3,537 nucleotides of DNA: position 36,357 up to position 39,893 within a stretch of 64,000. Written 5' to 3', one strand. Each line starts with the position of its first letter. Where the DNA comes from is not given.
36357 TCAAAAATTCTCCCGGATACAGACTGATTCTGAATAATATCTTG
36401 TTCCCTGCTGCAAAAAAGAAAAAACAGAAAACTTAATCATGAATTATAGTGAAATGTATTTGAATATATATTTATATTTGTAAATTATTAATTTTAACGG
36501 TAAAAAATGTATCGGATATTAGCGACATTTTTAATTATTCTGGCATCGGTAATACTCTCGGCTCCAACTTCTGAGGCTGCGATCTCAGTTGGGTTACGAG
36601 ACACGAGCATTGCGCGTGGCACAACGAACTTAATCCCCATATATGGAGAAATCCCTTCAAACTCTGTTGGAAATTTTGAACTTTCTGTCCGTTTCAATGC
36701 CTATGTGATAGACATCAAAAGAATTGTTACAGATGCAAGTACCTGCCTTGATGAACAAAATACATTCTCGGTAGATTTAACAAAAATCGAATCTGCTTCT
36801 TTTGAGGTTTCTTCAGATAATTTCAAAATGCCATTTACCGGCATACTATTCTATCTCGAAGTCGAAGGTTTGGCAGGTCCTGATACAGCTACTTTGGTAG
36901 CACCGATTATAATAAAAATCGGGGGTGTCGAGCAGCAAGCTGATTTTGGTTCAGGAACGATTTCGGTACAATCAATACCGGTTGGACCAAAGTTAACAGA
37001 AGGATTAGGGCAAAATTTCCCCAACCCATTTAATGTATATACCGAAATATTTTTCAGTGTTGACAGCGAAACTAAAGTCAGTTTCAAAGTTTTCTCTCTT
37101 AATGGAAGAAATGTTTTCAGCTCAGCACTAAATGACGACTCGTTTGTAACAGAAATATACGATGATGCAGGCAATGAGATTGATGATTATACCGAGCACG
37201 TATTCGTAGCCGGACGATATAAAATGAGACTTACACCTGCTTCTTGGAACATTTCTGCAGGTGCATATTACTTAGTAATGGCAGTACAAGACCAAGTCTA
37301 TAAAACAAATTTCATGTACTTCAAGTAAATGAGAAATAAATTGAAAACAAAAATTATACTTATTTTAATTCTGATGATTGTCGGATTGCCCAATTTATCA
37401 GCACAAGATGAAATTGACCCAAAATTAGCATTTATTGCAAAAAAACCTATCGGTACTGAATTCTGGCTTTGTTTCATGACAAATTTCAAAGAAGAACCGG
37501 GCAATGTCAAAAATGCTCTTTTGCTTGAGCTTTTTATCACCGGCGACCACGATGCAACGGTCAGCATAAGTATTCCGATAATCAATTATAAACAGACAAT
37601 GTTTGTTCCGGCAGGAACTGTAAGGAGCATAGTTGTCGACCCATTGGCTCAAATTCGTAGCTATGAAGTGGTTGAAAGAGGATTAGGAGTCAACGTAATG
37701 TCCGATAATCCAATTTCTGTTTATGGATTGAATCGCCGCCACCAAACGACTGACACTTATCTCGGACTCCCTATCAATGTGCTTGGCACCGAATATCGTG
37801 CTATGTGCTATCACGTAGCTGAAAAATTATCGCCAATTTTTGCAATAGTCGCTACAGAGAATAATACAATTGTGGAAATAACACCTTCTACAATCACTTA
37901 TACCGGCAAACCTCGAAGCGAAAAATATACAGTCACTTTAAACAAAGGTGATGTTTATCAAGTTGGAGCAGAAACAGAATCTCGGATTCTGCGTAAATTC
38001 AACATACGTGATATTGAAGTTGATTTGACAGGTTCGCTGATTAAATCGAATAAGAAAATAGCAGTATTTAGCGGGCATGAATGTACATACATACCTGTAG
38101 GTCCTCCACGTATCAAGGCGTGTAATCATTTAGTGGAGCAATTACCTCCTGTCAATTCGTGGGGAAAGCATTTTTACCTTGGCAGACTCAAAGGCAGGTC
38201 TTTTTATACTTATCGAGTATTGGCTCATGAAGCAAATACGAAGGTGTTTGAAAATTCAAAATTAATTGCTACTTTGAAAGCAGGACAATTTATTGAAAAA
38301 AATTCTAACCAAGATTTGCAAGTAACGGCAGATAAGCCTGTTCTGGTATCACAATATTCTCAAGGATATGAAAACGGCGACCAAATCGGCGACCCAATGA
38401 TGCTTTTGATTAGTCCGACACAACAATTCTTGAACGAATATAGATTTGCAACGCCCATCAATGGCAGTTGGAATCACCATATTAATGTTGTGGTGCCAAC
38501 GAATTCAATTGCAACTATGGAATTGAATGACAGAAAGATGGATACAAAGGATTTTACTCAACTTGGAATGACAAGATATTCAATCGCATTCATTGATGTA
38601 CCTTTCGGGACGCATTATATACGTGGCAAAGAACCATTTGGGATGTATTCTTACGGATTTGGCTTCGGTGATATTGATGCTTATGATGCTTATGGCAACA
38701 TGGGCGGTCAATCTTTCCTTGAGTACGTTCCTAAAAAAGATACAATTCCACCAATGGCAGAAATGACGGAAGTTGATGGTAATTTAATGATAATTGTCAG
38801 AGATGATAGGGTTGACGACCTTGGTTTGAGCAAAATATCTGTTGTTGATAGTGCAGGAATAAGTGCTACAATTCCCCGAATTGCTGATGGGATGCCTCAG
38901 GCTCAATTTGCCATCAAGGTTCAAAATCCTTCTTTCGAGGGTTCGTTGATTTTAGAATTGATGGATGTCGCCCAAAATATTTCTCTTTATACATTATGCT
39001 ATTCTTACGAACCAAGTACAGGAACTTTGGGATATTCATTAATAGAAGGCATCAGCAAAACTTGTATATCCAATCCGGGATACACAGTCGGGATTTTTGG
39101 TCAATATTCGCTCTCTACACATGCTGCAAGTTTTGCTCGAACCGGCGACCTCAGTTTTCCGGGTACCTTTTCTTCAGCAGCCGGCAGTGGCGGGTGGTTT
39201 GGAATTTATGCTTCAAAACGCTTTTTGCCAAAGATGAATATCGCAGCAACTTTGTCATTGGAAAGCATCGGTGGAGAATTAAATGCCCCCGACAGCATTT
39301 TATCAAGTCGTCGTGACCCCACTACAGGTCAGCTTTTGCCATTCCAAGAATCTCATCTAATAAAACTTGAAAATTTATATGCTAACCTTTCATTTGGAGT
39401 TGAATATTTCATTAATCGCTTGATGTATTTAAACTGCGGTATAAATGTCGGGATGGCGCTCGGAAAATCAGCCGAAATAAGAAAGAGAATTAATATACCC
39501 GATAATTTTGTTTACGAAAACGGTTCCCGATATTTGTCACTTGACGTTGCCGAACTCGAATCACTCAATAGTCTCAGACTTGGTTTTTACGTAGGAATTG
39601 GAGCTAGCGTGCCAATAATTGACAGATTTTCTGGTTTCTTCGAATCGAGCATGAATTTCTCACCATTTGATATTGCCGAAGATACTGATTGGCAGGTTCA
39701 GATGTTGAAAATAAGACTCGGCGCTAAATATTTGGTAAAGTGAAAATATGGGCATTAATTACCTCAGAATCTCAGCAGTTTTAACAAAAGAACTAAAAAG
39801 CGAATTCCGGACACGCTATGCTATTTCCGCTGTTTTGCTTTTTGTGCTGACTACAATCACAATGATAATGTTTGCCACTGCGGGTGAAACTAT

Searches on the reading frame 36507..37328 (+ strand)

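Call 3: search_protein_families(library=pfam, proteins=[window:36507-37328:+], max_evalue=0.01)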
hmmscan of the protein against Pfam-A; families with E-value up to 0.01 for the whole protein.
window:36507-37328:+ (273 aa): 1 family
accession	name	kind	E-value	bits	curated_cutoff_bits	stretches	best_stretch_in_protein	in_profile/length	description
PF18962.6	Por_Secre_tail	-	0.0021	18.7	27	0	171-207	2-38/75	Secretion system C-terminal sorting domain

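Call 4: search_protein_families(library=ncbifam, proteins=[window:36507-37328:+], max_evalue=0.01)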
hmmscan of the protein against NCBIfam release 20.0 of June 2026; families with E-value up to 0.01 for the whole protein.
window:36507-37328:+ (273 aa): 3 families
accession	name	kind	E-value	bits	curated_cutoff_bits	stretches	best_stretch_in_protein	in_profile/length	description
TIGR04183.1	Por_Secre_tail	domain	0.00012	22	23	1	171-210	2-39/72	T9SS type A sorting domain-containing protein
NF052323.1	T9SSA_dep_M6i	equivalog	0.0012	16.9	600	1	170-208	960-998/1043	T9SS-dependent M6-like inactivated metalloprotease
NF038113.1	T9SSA_dep_M36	equivalog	0.0074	14.5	885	0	169-209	794-834/869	T9SS-dependent M36 family metallopeptidase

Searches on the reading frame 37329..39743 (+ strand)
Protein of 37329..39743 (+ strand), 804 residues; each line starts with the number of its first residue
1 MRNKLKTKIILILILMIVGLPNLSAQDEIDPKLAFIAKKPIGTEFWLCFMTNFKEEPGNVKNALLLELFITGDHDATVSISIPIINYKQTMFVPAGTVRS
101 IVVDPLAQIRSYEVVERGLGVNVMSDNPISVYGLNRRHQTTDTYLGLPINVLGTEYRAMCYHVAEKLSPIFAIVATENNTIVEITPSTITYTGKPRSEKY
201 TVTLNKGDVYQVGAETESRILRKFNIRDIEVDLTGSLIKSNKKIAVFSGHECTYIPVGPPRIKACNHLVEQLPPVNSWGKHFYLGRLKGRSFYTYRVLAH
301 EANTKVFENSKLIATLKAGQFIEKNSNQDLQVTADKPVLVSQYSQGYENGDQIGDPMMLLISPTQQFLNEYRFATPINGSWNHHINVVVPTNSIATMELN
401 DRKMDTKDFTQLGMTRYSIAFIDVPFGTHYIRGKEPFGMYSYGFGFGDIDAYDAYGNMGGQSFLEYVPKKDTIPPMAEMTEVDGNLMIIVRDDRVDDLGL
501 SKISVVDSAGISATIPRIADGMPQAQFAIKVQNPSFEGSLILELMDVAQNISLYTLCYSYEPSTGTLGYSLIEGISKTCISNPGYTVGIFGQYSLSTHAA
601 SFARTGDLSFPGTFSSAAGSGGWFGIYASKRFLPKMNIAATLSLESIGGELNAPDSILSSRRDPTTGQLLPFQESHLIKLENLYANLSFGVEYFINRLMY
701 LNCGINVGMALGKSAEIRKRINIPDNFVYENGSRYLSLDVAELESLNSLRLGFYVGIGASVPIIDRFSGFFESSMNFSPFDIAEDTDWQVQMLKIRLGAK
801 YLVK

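Call 3: search_protein_families(library=pfam, proteins=[window:37329-39743:+], max_evalue=0.01)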
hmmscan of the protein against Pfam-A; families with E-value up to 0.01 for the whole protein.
window:37329-39743:+ (804 aa): 1 family
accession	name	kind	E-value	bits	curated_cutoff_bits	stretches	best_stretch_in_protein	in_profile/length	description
PF17517.7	IgGFc_binding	-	7.1e-74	249.2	25.6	1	142-443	1-297/297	IgGFc binding protein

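Call 4: search_protein_families(library=ncbifam, proteins=[window:37329-39743:+], max_evalue=0.01)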
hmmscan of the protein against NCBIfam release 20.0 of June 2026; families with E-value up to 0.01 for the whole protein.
window:37329-39743:+ (804 aa): 0 families
